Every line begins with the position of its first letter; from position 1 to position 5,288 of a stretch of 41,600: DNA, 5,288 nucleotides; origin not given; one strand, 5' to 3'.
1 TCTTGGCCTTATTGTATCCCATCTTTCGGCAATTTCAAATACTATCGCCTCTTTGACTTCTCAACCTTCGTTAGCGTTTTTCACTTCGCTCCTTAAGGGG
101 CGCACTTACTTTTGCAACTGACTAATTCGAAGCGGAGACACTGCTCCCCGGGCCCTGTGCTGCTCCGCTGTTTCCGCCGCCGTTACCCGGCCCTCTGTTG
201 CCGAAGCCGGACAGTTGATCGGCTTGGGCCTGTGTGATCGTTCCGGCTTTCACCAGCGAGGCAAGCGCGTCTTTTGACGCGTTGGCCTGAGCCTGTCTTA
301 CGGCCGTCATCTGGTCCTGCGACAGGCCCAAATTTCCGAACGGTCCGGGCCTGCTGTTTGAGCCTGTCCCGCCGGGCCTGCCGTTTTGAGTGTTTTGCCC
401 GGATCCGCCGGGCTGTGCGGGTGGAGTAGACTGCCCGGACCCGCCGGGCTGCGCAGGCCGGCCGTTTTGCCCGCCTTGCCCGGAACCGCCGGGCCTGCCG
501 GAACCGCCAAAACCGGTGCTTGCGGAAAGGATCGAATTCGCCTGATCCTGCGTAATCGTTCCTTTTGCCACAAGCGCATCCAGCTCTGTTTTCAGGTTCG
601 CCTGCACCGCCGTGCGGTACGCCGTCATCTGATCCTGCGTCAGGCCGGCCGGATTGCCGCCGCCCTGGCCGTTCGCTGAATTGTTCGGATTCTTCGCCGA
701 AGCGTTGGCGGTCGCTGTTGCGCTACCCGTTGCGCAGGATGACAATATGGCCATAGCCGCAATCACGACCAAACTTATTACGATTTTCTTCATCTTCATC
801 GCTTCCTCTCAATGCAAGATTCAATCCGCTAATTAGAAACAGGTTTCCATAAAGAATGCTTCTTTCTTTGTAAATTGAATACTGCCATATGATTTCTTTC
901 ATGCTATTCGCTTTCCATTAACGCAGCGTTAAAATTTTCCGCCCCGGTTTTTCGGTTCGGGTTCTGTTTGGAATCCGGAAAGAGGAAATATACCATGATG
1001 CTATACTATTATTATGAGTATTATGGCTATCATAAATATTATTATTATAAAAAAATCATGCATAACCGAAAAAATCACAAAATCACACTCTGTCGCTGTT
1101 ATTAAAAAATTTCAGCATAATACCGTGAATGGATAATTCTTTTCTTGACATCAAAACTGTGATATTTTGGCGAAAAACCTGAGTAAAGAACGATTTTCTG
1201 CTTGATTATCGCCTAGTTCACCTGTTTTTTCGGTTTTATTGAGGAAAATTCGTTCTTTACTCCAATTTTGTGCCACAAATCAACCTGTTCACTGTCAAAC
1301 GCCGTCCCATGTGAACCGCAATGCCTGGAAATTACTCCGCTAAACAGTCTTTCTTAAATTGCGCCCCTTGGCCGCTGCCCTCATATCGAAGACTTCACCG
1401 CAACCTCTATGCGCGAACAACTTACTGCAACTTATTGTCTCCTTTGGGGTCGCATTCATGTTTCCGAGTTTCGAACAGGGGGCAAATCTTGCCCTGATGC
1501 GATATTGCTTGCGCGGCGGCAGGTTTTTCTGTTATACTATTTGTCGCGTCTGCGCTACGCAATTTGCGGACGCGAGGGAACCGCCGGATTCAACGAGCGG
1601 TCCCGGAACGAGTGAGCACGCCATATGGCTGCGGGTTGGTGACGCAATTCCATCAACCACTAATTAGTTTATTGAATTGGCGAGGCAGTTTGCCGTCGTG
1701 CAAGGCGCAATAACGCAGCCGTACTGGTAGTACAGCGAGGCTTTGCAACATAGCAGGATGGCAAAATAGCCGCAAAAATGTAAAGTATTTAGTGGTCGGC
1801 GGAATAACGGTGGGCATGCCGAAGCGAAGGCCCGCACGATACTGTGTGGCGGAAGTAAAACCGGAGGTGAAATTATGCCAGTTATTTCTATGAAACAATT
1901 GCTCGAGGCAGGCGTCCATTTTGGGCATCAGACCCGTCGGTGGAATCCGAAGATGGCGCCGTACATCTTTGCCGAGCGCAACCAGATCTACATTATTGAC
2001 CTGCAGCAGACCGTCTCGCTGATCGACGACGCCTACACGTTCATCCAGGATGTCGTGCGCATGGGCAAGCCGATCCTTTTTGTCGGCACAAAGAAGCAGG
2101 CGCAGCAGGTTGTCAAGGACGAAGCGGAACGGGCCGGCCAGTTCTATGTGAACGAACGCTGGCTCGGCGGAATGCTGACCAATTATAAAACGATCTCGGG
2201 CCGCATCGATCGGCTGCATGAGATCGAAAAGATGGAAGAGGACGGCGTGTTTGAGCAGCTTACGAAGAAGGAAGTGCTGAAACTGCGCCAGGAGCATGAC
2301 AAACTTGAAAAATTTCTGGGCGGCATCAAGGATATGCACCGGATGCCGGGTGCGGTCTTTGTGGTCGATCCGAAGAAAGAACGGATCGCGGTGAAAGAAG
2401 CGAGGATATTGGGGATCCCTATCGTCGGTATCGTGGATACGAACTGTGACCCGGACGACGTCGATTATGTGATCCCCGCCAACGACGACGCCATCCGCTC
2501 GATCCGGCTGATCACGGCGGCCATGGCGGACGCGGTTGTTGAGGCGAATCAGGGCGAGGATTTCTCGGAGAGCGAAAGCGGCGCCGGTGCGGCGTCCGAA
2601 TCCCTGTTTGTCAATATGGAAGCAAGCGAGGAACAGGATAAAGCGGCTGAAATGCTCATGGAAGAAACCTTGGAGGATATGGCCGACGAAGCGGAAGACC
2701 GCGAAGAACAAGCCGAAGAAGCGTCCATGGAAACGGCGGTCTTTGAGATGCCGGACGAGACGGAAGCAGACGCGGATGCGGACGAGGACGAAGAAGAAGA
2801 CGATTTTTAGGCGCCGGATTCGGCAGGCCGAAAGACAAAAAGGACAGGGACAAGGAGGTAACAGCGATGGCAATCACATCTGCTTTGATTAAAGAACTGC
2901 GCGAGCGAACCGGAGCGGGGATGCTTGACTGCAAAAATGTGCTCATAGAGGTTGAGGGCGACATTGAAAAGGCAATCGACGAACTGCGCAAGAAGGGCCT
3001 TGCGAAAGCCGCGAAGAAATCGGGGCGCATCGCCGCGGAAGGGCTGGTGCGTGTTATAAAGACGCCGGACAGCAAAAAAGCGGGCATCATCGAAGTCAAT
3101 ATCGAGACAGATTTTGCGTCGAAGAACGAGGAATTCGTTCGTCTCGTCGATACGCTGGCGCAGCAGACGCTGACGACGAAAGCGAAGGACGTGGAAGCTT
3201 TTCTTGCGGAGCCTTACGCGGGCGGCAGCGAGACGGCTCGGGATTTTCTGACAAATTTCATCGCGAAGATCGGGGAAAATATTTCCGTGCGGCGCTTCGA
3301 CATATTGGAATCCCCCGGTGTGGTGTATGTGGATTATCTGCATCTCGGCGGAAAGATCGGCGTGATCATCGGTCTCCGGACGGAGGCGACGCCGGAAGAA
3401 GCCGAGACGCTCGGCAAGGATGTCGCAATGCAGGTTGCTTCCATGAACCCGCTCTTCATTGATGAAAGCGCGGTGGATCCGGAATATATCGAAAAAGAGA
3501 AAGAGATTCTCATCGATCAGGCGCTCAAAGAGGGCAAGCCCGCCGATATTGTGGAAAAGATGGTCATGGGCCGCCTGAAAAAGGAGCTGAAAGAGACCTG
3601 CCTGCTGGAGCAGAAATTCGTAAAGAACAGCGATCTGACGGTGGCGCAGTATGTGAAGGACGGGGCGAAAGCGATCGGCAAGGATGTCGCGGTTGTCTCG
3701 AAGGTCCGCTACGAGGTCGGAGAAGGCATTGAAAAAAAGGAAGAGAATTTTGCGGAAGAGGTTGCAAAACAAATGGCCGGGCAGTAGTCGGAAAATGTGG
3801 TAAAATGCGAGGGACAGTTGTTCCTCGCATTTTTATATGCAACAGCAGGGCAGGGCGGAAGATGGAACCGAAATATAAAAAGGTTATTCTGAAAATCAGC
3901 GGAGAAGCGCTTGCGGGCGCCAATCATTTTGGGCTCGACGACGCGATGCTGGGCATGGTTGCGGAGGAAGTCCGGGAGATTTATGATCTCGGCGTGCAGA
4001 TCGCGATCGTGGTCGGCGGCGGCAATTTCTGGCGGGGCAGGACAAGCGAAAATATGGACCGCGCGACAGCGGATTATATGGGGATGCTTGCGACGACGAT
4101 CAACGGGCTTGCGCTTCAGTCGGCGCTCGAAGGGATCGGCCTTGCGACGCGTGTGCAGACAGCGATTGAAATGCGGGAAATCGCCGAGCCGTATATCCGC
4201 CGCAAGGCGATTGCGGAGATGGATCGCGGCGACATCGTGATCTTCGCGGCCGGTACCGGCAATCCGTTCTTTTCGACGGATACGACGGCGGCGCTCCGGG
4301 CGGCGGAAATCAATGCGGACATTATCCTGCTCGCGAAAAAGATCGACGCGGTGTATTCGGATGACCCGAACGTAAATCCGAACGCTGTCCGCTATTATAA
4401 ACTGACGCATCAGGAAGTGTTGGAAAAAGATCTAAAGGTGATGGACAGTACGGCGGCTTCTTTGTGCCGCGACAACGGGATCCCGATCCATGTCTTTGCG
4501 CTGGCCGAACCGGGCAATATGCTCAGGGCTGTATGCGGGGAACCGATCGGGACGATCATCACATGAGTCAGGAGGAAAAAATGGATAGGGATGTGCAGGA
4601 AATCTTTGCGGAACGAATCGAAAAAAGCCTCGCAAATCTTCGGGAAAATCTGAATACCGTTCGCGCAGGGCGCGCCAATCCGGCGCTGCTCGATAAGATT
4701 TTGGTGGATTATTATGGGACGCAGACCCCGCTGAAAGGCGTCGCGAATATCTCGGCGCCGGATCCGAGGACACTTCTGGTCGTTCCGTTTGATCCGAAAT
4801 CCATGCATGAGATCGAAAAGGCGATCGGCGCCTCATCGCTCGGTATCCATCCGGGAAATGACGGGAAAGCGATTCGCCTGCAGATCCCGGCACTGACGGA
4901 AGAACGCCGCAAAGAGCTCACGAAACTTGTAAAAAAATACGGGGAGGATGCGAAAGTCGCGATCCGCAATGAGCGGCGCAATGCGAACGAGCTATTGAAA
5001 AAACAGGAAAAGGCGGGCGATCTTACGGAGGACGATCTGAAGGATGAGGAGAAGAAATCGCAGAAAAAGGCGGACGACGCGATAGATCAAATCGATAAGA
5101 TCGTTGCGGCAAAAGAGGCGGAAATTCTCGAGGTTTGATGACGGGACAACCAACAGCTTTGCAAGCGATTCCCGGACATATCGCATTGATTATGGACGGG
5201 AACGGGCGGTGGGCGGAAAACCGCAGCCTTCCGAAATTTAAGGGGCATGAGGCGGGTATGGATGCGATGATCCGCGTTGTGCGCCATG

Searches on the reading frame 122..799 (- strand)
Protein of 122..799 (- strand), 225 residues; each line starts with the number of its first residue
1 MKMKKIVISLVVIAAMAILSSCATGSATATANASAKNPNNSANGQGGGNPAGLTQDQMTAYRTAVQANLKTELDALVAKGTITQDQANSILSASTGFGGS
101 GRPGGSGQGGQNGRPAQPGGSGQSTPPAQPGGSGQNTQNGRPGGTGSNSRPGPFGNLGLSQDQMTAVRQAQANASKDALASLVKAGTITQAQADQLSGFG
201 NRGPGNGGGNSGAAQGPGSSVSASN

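Call 63: find_encoding_contigs(protein=window:122-799:-, flank=10000, max_places=2)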
Protein window:122-799:- (225 aa): 2 contigs read that carry it; 2 places shown.
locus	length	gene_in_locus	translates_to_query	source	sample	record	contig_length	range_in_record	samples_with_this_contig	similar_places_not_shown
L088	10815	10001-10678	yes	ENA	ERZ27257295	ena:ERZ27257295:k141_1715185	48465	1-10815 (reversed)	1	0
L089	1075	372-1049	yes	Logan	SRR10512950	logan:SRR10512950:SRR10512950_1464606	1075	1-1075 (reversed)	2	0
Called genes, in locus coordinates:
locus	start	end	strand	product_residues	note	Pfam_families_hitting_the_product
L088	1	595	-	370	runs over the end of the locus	PF02653:BPD_transp_2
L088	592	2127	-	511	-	PF03193:RsgA_GTPase (faint), PF00005:ABC_tran, PF13304:AAA_21 (faint), PF00005:ABC_tran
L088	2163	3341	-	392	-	PF02608:Bmp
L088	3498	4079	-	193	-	PF00156:Pribosyltran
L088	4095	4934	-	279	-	PF01148:CTP_transf_1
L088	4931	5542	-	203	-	PF01255:Prenyltransf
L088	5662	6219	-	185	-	PF01765:RRF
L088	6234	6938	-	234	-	PF00696:AA_kinase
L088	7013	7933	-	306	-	PF00889:EF_TS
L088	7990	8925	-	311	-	PF00318:Ribosomal_S2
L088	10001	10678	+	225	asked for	PF10925:DUF2680 (faint)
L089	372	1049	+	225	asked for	PF10925:DUF2680 (faint)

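Call 68: search_protein_families(library=pfam, proteins=[window:122-799:-], max_evalue=0.001)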
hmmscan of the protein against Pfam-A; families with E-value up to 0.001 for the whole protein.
window:122-799:- (225 aa): 1 family
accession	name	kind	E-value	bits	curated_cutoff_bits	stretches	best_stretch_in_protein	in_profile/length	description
PF10925.13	DUF2680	-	8.7e-07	29.4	25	0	162-195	7-40/57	Protein of unknown function (DUF2680)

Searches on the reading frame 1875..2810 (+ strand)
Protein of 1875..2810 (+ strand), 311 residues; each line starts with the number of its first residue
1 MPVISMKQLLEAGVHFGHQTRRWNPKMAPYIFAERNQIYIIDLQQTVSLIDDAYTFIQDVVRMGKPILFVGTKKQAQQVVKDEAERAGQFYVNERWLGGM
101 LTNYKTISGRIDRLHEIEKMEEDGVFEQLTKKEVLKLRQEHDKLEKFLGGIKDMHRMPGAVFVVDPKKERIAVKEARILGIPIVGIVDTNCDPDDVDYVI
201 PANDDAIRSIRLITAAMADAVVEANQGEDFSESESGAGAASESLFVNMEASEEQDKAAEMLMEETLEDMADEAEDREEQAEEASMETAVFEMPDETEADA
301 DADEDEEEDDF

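Call 7: search_protein_families(library=pfam, proteins=[window:1875-2810:+], max_evalue=0.00001)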
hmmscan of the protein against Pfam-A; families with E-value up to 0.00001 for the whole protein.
window:1875-2810:+ (311 aa): 1 family
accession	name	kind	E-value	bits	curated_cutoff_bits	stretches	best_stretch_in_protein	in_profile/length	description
PF00318.25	Ribosomal_S2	-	9.3e-104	345.8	26.1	1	9-223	1-215/216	Ribosomal protein S2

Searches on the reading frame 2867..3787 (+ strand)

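Call 7: search_protein_families(library=pfam, proteins=[window:2867-3787:+], max_evalue=0.00001)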
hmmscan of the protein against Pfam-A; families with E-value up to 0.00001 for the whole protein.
window:2867-3787:+ (306 aa): 1 family
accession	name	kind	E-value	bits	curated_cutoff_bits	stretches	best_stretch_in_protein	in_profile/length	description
PF00889.24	EF_TS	-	4.8e-68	229.2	27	1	73-286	2-204/204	Elongation factor TS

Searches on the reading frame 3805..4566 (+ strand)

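Call 7: search_protein_families(library=pfam, proteins=[window:3805-4566:+], max_evalue=0.00001)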
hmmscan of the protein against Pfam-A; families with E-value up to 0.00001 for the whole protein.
window:3805-4566:+ (253 aa): 1 family
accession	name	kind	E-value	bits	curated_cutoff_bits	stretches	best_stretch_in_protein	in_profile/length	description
PF00696.33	AA_kinase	-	3.6e-32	112.4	24.9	1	25-231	1-233/234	Amino acid kinase family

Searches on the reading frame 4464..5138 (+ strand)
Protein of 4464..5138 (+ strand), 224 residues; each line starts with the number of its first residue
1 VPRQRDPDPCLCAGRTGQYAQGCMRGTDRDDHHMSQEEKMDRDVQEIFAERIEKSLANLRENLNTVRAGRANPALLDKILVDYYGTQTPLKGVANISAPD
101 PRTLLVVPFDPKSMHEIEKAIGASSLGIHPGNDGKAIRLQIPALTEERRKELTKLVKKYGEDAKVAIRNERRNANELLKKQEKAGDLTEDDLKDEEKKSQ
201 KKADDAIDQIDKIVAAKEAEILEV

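Call 7: search_protein_families(library=pfam, proteins=[window:4464-5138:+], max_evalue=0.00001)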
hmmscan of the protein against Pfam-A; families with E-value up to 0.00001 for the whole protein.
window:4464-5138:+ (224 aa): 1 family
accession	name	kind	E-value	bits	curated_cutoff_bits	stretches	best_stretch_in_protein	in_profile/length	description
PF01765.24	RRF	-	5e-63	212.3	29.7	1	59-222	1-164/164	Ribosome recycling factor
